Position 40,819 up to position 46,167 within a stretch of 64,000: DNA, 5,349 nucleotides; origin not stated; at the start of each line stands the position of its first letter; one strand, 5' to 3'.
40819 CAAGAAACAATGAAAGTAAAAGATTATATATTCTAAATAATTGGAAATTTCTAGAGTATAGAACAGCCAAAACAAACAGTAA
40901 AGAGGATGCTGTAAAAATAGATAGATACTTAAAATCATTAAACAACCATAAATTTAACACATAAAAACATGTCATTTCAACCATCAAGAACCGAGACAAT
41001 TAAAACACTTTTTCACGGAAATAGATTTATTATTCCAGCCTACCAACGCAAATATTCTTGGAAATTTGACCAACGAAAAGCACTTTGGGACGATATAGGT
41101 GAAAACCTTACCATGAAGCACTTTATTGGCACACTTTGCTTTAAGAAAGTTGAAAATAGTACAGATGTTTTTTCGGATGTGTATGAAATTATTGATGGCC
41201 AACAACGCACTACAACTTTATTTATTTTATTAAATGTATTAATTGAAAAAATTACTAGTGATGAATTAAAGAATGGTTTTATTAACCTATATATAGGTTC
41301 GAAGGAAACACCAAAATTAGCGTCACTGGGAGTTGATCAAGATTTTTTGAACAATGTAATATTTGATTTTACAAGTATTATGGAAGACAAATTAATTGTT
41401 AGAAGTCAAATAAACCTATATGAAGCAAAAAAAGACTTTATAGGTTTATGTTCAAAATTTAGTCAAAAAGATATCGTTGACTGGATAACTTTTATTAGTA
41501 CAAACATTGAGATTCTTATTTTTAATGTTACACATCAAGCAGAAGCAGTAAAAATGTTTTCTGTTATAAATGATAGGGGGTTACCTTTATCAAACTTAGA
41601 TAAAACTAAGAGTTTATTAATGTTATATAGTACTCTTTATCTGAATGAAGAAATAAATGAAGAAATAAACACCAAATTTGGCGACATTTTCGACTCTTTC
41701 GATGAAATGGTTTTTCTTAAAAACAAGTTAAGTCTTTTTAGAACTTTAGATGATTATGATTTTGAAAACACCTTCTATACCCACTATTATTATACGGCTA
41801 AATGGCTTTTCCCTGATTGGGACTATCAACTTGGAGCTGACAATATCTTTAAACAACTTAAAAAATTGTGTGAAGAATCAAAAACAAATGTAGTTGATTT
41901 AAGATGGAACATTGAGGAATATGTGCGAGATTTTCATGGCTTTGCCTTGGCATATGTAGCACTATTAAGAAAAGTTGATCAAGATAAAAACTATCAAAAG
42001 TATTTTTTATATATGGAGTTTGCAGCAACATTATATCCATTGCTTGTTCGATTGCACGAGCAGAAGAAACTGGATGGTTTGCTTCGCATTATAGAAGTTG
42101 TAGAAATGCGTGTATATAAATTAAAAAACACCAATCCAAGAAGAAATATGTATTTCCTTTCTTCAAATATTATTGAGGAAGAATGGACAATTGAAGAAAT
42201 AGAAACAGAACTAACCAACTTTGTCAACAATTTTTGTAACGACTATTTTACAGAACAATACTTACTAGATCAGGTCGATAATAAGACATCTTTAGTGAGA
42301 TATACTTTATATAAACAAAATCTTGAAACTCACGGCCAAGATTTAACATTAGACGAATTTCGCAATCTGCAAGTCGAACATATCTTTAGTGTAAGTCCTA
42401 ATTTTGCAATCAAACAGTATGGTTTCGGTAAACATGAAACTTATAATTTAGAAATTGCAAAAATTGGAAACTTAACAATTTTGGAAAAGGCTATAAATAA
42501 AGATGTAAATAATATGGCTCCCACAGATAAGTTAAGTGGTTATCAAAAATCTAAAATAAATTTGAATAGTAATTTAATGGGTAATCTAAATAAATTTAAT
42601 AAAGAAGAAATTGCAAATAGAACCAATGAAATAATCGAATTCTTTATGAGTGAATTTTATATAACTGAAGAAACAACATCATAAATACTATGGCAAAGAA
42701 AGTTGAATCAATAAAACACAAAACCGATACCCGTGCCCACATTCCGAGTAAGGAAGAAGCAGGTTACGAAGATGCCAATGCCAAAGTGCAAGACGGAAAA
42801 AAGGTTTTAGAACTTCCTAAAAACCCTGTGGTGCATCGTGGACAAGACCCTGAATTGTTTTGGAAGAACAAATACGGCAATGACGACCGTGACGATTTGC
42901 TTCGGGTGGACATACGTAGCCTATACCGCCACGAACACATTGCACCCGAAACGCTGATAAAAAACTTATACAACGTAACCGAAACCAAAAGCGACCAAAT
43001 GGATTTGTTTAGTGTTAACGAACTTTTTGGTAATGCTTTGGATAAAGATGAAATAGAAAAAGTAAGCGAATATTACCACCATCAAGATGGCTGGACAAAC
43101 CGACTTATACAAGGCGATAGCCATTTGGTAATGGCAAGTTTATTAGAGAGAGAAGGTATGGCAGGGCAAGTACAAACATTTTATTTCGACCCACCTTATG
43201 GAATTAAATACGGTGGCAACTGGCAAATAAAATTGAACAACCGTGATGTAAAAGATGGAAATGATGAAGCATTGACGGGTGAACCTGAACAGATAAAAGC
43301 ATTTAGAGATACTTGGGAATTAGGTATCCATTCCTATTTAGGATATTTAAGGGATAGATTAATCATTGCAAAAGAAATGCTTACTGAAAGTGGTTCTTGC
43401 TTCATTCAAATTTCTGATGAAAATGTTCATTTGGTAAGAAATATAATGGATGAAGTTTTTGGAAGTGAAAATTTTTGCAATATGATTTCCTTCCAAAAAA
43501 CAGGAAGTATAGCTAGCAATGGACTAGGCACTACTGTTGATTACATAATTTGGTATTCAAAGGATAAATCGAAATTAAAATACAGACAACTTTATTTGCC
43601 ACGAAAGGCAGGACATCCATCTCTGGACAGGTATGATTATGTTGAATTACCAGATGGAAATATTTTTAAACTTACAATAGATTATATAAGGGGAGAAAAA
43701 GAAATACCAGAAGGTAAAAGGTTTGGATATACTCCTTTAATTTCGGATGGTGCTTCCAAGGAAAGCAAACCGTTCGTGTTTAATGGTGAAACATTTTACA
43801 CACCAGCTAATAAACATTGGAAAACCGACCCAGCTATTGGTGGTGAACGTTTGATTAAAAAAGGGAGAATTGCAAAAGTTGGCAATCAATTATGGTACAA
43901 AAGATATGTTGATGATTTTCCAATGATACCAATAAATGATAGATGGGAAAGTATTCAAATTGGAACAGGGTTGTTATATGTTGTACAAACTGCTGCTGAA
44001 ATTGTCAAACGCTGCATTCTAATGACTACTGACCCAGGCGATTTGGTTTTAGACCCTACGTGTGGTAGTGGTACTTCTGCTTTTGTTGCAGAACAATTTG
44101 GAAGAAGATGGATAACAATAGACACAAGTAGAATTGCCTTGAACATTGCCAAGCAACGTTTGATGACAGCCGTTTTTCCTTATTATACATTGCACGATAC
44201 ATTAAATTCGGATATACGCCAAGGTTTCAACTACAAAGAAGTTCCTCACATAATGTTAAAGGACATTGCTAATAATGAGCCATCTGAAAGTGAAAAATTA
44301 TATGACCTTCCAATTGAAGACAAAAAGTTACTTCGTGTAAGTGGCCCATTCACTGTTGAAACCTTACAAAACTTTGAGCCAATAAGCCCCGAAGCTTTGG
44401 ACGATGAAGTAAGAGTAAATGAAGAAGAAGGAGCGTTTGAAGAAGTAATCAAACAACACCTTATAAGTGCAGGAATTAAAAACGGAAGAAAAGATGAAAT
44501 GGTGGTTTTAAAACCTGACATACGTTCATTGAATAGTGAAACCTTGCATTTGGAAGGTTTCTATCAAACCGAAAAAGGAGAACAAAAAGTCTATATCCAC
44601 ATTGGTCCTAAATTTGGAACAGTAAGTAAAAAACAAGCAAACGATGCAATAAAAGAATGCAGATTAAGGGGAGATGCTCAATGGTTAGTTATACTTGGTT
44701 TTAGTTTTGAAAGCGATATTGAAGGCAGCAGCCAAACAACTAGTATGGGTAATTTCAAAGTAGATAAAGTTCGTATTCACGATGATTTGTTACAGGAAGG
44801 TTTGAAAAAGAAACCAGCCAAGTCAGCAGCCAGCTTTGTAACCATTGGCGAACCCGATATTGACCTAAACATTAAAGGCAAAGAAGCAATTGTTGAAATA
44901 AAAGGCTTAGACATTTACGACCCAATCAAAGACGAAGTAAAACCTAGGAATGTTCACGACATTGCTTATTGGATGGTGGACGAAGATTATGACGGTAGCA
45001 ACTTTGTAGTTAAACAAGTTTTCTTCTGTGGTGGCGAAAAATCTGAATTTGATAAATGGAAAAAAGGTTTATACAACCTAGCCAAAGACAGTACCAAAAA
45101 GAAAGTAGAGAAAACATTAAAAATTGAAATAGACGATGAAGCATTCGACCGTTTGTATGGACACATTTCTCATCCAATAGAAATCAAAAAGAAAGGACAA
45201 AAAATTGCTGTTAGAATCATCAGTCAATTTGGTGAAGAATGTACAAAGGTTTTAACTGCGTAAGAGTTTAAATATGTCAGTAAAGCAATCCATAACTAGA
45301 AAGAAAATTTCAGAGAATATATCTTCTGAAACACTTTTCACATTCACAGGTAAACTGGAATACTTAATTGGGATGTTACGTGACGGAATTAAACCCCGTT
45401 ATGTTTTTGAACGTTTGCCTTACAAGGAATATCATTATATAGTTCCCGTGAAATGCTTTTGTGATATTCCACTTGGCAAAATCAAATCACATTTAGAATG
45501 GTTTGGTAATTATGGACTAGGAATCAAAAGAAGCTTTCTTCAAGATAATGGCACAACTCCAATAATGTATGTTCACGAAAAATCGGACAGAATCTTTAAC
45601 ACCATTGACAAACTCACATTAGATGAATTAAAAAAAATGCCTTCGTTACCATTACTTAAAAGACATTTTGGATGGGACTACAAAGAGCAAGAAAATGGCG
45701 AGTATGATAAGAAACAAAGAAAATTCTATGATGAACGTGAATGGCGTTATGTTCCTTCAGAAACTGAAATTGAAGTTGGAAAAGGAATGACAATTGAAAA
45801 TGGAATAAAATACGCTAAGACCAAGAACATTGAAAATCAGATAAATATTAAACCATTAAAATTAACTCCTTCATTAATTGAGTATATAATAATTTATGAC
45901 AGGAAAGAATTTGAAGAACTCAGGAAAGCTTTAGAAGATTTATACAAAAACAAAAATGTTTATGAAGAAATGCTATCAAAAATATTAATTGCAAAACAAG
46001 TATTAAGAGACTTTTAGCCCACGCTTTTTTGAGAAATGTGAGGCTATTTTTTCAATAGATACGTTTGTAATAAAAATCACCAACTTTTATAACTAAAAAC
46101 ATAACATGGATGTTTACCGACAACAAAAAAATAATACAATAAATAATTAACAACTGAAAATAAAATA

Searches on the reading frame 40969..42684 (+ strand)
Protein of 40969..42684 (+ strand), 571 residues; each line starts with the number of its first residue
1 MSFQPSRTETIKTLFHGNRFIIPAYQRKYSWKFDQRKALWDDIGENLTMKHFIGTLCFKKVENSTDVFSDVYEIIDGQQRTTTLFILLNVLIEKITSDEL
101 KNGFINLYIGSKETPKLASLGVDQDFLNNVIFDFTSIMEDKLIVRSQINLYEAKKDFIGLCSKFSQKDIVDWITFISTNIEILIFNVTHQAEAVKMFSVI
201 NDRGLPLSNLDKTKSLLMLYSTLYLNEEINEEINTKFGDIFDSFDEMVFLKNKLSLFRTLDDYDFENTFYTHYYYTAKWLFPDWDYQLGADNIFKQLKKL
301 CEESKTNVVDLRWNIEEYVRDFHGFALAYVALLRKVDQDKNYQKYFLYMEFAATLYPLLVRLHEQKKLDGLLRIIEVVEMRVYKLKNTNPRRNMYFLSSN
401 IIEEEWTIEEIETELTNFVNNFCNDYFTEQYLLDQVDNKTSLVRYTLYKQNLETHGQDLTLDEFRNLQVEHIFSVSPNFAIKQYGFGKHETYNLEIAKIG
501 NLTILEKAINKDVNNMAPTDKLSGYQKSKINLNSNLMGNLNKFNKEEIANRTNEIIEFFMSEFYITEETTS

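Call 12: search_protein_families(library=pfam, proteins=[window:40969-42684:+], max_evalue=0.001)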
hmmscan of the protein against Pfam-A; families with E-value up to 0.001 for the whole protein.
window:40969-42684:+ (571 aa): 2 families
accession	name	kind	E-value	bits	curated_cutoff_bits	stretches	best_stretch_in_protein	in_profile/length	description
PF03235.19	GmrSD_N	-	5e-33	115.3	33.2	1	11-217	1-198/199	GmrSD restriction endonuclease, N-terminal domain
PF07510.16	GmrSD_C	-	3.2e-14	53.5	23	1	426-557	6-137/138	GmrSD restriction endonucleases, C-terminal domain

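Call 64: search_protein_families(library=padloc, proteins=[window:40969-42684:+], max_evalue=0.001)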
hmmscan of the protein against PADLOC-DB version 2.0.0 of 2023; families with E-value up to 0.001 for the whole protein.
window:40969-42684:+ (571 aa): 27 families (the best 25 are shown)
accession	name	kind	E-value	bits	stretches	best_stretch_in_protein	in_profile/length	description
PDLC04157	HEC-06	-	1.2e-42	144.3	2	6-226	9-242/558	-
PDLC04154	HEC-06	-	8.8e-39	131.6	1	7-555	10-556/569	-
PDLC04155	HEC-06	-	3.9e-35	119.4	1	7-555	8-550/562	-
PDLC02695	Orf5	-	7.6e-33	111.7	3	1-96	1-103/601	Orf5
PDLC02687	Orf5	-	1.6e-30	104.4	1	12-547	10-542/543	Orf5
PDLC02693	Orf5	-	4.9e-30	103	1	18-558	7-537/543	Orf5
PDLC02700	Orf5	-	7.3e-29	98.9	2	14-218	6-224/555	Orf5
PDLC02701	Orf5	-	2e-25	87.3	3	10-99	9-107/596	Orf5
PDLC02691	Orf5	-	3e-22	76.9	2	17-92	16-91/579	Orf5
PDLC02690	Orf5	-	5.9e-18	63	1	20-222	10-216/531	Orf5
PDLC02792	SspE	-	7.8e-15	52.3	1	17-99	21-118/771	SspE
PDLC02692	Orf5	-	9.8e-15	52.2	1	18-555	6-548/558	Orf5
PDLC02686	Orf5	-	1.9e-13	47.7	1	12-217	11-237/566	Orf5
PDLC02698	Orf5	-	2e-12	44.7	1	19-92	19-90/573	Orf5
PDLC02688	Orf5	-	2.3e-12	44.3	2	13-219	4-227/554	Orf5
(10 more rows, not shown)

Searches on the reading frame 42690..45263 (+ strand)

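Call 13: search_protein_families(library=pfam, proteins=[window:42690-45263:+], max_evalue=0.001)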
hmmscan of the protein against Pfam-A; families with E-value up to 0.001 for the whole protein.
window:42690-45263:+ (857 aa): 1 family
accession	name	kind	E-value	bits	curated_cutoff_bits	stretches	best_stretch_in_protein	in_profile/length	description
PF01555.25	N6_N4_Mtase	-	4.1e-30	105.8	26.7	1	161-488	1-220/221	DNA methylase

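Call 64: search_protein_families(library=padloc, proteins=[window:42690-45263:+], max_evalue=0.001)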
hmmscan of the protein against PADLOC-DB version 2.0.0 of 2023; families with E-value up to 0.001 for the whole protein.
window:42690-45263:+ (857 aa): 42 families (the best 25 are shown)
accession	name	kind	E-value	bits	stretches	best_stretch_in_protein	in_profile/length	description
PDLC03632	MTase_III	-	8.4e-161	535.1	2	33-529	62-586/983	Type III methyltransferase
PDLC03354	MTase_II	-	6.3e-40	135.5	2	136-296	60-211/425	Type II methyltransferase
PDLC03636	MTase_III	-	8e-35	118.6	2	215-309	94-189/575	Type III methyltransferase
PDLC03633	MTase_III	-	1.2e-30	104.8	2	130-292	71-229/616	Type III methyltransferase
PDLC03644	MTase_III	-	1.1e-29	101.6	2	123-305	25-198/542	Type III methyltransferase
PDLC03635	MTase_III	-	1.8e-27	94.3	2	118-301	198-358/708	Type III methyltransferase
PDLC03339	MTase_II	-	1.6e-25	87.7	2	430-495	210-275/399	Type II methyltransferase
PDLC03371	MTase_II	-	5.2e-25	86.5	2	411-493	176-254/260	Type II methyltransferase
PDLC03300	MTase_II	-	1.1e-24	85.1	2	159-300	29-171/302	Type II methyltransferase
PDLC03638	MTase_III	-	1.5e-22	77.8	1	215-493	430-679/816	Type III methyltransferase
PDLC03634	MTase_III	-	4.1e-21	73.5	1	136-464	94-423/621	Type III methyltransferase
PDLC03641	MTase_III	-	1.8e-17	61.2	1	137-464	105-425/657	Type III methyltransferase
PDLC03299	MTase_II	-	6.2e-16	56.7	1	433-493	199-259/296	Type II methyltransferase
PDLC03216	MTase_II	-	4.4e-14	50.2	1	431-495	195-259/364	Type II methyltransferase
PDLC03637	MTase_III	-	7.7e-14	49.2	1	136-306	121-276/513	Type III methyltransferase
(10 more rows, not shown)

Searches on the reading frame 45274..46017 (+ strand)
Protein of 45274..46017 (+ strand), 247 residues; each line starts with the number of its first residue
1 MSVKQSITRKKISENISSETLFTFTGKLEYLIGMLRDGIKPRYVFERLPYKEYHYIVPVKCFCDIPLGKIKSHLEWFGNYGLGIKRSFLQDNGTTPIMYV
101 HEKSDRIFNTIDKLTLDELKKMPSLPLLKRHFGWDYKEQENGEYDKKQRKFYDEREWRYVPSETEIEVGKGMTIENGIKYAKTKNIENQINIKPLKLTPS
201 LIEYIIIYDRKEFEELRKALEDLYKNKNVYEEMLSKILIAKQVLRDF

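Call 13: search_protein_families(library=pfam, proteins=[window:45274-46017:+], max_evalue=0.001)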
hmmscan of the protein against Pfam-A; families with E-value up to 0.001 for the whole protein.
window:45274-46017:+ (247 aa): 1 family
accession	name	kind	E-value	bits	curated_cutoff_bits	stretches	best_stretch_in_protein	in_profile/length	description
PF10899.13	AbiGi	-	7.4e-20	72.2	22.4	1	57-207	28-184/185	Putative abortive phage resistance protein AbiGi, antitoxin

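Call 64: search_protein_families(library=padloc, proteins=[window:45274-46017:+], max_evalue=0.001)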
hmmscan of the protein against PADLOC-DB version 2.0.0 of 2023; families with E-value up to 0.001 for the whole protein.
window:45274-46017:+ (247 aa): 1 family
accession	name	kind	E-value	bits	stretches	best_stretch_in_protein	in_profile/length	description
PDLC02331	AbiGi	-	1.5e-40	137.2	1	7-247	6-260/260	AbiGi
